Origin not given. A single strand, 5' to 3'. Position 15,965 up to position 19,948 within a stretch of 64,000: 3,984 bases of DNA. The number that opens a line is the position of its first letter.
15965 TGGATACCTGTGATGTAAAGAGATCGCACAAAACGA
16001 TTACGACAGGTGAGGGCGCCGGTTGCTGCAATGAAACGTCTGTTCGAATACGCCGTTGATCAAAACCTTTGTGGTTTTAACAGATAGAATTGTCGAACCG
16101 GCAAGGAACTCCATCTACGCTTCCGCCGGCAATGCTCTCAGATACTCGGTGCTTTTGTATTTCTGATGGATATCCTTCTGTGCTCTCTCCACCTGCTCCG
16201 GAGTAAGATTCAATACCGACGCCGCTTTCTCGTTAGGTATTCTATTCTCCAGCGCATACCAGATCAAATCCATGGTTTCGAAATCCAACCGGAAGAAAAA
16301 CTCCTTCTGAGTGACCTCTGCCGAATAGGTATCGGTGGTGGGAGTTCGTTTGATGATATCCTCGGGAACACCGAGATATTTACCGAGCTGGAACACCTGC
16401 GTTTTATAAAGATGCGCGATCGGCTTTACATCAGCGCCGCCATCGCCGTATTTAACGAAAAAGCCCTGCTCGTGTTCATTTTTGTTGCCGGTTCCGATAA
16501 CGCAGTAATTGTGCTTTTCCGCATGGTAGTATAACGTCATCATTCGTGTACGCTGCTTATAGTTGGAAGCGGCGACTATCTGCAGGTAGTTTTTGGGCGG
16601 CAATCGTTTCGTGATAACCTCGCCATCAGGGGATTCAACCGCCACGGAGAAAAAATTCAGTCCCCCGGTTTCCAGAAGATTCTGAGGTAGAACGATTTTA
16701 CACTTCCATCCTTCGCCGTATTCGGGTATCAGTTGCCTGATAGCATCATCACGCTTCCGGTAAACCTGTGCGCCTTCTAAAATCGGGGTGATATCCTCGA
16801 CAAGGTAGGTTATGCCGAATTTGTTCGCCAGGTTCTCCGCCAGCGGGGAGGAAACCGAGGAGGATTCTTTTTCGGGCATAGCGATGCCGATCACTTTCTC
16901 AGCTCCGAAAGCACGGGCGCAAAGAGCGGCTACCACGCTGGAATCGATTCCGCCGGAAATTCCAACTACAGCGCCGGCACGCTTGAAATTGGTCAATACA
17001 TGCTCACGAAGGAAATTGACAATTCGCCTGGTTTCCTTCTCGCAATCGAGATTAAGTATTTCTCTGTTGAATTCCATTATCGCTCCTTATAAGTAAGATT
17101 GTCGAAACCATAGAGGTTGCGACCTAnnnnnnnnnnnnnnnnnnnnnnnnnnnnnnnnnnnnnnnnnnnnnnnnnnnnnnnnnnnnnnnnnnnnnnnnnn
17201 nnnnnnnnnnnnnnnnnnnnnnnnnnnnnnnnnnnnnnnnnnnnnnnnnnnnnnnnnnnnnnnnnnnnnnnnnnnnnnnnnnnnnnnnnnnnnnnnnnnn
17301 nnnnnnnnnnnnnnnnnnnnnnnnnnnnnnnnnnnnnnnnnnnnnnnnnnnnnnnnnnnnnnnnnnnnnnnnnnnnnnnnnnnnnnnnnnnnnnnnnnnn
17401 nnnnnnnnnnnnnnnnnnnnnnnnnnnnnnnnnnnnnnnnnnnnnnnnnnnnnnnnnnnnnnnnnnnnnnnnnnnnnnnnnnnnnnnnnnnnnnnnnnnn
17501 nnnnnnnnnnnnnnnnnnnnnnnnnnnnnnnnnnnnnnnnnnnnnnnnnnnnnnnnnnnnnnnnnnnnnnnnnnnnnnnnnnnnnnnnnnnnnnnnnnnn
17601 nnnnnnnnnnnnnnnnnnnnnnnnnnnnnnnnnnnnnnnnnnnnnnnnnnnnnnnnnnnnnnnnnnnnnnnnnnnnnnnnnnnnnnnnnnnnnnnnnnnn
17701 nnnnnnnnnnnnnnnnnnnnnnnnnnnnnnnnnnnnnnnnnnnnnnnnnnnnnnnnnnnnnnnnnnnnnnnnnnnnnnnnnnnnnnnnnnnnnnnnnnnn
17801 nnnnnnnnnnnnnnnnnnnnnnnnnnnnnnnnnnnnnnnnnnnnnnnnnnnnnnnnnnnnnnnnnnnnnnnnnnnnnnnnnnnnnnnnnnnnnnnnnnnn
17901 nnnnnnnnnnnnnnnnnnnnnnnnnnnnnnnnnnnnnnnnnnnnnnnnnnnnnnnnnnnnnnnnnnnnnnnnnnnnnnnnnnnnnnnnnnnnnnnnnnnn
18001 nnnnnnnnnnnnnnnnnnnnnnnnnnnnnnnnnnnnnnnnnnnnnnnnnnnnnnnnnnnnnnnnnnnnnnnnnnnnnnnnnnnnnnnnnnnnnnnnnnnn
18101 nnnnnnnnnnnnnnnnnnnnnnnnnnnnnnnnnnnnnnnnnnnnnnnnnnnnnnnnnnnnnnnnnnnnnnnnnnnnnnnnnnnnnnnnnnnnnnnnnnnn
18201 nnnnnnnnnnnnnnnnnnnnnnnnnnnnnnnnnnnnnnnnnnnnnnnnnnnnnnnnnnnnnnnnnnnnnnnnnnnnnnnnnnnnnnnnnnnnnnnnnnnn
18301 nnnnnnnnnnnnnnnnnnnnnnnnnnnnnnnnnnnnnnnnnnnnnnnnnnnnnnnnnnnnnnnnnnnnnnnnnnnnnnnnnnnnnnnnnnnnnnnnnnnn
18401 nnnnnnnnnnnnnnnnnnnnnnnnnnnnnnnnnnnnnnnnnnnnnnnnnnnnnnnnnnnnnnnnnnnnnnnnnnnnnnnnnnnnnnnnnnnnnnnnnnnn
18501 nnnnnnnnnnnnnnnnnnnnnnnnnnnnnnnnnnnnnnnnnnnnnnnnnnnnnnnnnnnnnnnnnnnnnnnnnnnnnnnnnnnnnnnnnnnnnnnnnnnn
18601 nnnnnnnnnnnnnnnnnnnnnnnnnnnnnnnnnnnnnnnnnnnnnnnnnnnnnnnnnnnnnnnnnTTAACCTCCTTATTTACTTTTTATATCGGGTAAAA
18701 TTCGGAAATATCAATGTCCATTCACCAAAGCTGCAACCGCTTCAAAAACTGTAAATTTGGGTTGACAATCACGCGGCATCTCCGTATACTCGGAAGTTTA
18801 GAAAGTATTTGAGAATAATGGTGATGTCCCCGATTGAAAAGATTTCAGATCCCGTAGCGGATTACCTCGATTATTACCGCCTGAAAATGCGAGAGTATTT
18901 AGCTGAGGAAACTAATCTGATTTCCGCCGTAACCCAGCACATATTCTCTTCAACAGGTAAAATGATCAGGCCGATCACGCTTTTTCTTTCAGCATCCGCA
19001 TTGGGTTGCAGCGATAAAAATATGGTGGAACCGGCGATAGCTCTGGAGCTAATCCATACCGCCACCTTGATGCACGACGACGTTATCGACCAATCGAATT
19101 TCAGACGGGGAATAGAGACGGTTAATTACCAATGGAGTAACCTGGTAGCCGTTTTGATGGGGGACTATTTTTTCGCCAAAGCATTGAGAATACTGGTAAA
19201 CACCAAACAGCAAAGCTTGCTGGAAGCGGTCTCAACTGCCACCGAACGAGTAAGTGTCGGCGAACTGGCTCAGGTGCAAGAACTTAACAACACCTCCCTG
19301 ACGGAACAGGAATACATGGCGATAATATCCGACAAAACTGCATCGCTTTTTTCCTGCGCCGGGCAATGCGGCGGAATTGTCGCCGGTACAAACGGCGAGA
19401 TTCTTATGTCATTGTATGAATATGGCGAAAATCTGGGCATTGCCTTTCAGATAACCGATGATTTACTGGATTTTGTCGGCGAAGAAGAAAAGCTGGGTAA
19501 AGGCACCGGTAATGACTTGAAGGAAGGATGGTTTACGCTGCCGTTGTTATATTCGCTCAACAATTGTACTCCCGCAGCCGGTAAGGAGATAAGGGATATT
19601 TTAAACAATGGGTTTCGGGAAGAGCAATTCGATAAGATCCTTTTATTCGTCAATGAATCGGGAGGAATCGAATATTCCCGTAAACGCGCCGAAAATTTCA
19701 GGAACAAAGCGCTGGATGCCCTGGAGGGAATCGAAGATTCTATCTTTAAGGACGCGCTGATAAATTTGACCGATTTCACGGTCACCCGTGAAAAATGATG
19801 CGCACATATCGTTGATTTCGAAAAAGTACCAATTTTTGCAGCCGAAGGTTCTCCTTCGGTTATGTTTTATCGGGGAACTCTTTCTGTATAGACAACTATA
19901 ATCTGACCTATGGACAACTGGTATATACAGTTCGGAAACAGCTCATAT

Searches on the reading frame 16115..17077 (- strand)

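Call 33: search_protein_families(library=pfam, proteins=[window:16115-17077:-])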
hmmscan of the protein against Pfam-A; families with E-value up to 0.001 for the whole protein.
window:16115-17077:- (320 aa): 4 families
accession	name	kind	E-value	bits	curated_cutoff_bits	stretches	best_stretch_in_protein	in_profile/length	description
PF02540.23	NAD_synthase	-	3.1e-57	193.9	21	2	163-317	96-242/242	NAD synthase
PF06508.19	QueC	-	0.00042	20.3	22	0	36-97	2-61/210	Queuosine biosynthesis protein QueC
PF03054.22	tRNA_Me_trans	-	0.00085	19.5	20.6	0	37-73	4-38/202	tRNA methyl transferase HUP domain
PF00733.27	Asn_synthase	-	0.00093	19.4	21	0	40-90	24-73/354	Asparagine synthase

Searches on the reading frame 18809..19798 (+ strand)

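Call 33: search_protein_families(library=pfam, proteins=[window:18809-19798:+])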
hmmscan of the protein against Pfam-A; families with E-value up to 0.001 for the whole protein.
window:18809-19798:+ (329 aa): 1 family
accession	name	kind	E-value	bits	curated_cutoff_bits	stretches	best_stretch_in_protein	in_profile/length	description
PF00348.22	polyprenyl_synt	-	5.4e-70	235.9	27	1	37-272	3-241/251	Polyprenyl synthetase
